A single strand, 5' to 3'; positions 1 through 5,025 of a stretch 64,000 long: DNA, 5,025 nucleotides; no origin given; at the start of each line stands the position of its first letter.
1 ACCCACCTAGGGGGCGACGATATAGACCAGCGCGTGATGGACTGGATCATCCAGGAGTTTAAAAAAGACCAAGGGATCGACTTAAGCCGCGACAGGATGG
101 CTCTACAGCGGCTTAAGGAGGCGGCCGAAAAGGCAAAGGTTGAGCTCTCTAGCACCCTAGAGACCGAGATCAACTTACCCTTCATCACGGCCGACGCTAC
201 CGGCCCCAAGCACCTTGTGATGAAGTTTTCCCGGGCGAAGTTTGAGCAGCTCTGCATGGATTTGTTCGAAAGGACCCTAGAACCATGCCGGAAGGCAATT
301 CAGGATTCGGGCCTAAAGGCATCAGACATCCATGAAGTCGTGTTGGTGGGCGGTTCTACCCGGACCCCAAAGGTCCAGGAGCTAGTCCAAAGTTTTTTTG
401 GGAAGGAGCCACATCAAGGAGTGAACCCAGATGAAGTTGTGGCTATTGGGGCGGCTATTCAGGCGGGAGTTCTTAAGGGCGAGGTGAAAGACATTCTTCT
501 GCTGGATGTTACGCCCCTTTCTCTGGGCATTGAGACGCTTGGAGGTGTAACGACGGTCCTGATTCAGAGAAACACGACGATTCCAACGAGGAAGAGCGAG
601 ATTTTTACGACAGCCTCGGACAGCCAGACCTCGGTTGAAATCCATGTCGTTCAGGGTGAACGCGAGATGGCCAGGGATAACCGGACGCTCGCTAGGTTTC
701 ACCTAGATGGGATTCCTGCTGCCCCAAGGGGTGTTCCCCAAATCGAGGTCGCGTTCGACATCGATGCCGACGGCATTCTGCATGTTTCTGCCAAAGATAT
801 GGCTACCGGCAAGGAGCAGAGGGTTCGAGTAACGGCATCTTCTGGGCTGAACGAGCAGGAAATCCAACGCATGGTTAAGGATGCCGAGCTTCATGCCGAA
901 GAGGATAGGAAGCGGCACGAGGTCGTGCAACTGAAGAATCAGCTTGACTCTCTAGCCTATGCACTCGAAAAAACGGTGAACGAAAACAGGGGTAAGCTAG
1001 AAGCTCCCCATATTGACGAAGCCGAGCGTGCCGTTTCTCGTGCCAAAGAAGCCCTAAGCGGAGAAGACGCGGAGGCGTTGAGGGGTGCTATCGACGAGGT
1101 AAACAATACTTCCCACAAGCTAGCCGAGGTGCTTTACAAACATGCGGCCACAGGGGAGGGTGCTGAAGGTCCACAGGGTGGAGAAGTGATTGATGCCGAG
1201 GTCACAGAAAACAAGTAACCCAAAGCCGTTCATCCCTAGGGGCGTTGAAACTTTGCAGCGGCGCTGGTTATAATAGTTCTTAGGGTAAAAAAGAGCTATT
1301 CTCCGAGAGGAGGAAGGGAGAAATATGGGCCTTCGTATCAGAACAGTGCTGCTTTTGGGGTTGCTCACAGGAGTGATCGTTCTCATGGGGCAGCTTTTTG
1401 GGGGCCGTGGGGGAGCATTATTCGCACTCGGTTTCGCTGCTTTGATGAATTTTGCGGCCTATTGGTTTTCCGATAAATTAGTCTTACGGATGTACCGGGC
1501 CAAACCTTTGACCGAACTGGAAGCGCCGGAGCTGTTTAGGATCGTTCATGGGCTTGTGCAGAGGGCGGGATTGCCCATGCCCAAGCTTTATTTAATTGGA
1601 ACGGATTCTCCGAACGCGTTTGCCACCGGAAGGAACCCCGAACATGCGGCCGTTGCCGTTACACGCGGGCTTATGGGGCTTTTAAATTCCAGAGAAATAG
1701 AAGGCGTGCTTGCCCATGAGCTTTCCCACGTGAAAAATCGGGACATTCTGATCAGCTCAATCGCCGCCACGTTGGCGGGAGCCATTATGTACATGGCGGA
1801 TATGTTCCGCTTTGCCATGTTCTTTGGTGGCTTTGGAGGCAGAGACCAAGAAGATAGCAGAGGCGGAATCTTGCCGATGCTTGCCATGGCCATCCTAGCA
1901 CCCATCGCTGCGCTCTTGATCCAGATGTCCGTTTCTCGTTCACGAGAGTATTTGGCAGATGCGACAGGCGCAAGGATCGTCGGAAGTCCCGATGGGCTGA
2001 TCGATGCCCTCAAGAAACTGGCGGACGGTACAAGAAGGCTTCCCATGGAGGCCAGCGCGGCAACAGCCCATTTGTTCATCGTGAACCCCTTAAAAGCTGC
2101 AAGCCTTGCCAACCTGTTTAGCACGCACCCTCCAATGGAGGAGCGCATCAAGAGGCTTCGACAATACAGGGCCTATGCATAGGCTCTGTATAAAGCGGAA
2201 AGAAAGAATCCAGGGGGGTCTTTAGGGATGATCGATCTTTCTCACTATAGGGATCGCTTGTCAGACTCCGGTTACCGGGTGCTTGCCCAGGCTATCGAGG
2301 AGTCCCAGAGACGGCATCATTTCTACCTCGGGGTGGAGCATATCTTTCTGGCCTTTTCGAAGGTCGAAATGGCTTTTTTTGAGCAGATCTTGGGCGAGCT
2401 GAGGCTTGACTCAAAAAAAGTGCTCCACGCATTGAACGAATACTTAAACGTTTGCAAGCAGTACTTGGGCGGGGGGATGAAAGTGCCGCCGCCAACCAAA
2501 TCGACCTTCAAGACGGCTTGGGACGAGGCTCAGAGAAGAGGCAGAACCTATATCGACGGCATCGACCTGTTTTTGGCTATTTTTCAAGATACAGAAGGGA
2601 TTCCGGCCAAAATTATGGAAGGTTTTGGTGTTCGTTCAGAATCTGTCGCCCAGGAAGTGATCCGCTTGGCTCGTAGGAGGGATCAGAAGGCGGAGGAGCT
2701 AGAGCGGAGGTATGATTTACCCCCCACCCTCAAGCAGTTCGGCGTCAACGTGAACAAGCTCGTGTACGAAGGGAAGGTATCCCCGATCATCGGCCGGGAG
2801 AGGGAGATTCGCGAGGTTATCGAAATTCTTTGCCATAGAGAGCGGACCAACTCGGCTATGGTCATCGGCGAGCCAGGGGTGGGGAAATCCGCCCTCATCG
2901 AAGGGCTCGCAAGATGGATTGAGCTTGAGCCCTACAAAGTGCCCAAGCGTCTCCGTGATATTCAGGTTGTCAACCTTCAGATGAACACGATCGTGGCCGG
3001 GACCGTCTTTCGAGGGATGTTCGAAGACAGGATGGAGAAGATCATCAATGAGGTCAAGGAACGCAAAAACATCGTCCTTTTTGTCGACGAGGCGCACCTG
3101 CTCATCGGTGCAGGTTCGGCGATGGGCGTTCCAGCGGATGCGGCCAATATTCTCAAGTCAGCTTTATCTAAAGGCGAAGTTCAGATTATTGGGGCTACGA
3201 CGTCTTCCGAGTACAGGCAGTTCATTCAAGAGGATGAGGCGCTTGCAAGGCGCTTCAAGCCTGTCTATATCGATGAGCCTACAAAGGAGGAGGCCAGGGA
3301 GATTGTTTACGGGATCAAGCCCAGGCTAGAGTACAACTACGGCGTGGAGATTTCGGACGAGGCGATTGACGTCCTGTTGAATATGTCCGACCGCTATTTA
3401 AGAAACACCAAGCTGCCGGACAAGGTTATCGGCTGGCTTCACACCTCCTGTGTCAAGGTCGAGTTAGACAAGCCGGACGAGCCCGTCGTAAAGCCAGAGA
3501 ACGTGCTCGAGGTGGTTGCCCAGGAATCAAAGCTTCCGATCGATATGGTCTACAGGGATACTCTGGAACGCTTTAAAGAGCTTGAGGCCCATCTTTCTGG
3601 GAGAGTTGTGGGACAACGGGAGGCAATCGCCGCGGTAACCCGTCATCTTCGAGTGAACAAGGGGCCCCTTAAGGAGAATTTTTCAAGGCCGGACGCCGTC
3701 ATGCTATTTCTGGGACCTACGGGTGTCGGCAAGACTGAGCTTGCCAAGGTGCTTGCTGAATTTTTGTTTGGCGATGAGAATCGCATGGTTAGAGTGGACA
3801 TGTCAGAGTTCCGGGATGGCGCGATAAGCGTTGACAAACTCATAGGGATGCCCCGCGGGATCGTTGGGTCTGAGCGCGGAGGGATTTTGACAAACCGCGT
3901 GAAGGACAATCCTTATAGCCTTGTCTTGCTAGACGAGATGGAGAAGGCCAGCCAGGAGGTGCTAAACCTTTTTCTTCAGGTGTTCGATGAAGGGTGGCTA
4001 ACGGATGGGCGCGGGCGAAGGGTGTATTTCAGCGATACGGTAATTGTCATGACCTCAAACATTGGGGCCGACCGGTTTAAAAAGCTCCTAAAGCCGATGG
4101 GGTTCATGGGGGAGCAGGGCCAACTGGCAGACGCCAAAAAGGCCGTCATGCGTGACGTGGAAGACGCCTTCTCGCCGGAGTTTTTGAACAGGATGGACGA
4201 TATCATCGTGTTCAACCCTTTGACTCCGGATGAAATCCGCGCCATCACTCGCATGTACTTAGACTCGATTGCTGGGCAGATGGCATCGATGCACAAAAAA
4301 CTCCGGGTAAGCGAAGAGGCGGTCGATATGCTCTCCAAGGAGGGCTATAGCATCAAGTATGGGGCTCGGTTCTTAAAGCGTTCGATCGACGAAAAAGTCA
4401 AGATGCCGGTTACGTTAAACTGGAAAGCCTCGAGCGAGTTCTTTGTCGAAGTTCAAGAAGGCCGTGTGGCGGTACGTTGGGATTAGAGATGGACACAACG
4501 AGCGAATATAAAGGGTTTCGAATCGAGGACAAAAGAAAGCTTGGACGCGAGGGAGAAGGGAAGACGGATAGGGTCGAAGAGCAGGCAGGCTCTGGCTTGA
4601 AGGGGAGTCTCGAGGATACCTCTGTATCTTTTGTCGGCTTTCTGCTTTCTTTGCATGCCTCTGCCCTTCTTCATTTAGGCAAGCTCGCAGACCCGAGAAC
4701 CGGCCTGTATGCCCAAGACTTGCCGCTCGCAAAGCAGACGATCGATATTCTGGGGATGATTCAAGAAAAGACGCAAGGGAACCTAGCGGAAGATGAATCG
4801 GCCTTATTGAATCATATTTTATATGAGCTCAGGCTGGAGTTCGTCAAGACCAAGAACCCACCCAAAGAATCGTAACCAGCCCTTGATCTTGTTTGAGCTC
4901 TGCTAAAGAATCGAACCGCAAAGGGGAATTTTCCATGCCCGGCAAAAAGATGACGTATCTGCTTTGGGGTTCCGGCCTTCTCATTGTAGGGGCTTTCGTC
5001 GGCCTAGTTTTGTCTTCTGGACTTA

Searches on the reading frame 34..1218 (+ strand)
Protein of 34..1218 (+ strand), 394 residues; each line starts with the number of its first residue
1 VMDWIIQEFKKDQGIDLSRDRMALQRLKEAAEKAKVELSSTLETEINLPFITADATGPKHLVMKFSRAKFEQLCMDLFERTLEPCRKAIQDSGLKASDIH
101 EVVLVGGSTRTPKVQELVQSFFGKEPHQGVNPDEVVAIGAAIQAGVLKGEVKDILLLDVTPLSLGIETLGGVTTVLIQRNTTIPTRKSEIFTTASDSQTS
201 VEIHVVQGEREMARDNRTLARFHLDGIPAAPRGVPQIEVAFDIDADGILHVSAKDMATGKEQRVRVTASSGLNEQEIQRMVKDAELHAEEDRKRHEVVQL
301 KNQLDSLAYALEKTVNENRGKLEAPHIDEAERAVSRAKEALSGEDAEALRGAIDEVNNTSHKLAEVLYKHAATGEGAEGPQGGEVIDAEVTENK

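Call 7: search_protein_families(library=pfam, proteins=[window:34-1218:+], max_evalue=0.00001)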
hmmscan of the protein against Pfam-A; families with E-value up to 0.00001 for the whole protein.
window:34-1218:+ (394 aa): 1 family
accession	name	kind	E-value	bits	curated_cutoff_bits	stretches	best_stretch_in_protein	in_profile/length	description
PF00012.26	HSP70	-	7.9e-144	480.5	20.6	1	2-368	231-598/599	Hsp70 protein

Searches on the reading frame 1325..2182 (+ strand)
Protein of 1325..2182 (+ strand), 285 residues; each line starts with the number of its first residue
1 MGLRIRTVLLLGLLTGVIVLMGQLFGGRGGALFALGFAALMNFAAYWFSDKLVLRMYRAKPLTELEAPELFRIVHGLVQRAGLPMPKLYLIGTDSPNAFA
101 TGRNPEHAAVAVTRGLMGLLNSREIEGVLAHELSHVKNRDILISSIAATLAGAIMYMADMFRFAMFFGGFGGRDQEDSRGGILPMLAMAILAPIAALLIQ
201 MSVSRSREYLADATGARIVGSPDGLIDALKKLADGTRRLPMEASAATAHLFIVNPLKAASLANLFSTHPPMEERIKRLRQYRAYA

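Call 7: search_protein_families(library=pfam, proteins=[window:1325-2182:+], max_evalue=0.00001)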
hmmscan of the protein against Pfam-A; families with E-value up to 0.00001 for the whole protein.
window:1325-2182:+ (285 aa): 1 family
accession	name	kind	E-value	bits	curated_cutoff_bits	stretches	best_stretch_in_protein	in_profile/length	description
PF01435.24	Peptidase_M48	-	1.3e-35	123.4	20.3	1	65-280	2-184/186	Peptidase family M48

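Call 67: find_encoding_contigs(protein=window:1325-2182:+, flank=10000, max_places=3)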
Protein window:1325-2182:+ (285 aa): 2 contigs read that carry it; 2 places shown.
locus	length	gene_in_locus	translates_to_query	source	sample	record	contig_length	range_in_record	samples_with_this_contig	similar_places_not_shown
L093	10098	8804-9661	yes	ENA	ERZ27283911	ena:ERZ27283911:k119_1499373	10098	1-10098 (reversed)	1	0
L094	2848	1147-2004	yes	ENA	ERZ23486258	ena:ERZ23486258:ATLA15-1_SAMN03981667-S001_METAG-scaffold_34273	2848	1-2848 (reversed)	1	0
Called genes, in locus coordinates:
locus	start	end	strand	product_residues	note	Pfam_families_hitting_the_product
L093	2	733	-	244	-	?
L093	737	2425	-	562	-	PF05157:MshEN, PF00437:T2SSE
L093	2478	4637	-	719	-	PF21305:type_II_gspD_N0, PF03958:Secretin_N, PF00263:Secretin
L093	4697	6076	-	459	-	-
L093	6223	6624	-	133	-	PF01894:YjbQ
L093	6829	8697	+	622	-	PF00012:HSP70, PF06723:MreB_Mbl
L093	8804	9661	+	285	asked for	PF01435:Peptidase_M48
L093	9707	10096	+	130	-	?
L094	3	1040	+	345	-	?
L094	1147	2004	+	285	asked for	PF01435:Peptidase_M48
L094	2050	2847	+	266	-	?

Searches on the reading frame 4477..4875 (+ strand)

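Call 7: search_protein_families(library=pfam, proteins=[window:4477-4875:+], max_evalue=0.00001)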
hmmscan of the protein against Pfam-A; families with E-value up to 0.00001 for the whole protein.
window:4477-4875:+ (132 aa): 1 family
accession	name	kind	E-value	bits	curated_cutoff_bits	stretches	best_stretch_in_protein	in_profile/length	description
PF08899.16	DUF1844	-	9.4e-28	96.6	27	1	50-124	2-76/76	Domain of unknown function (DUF1844)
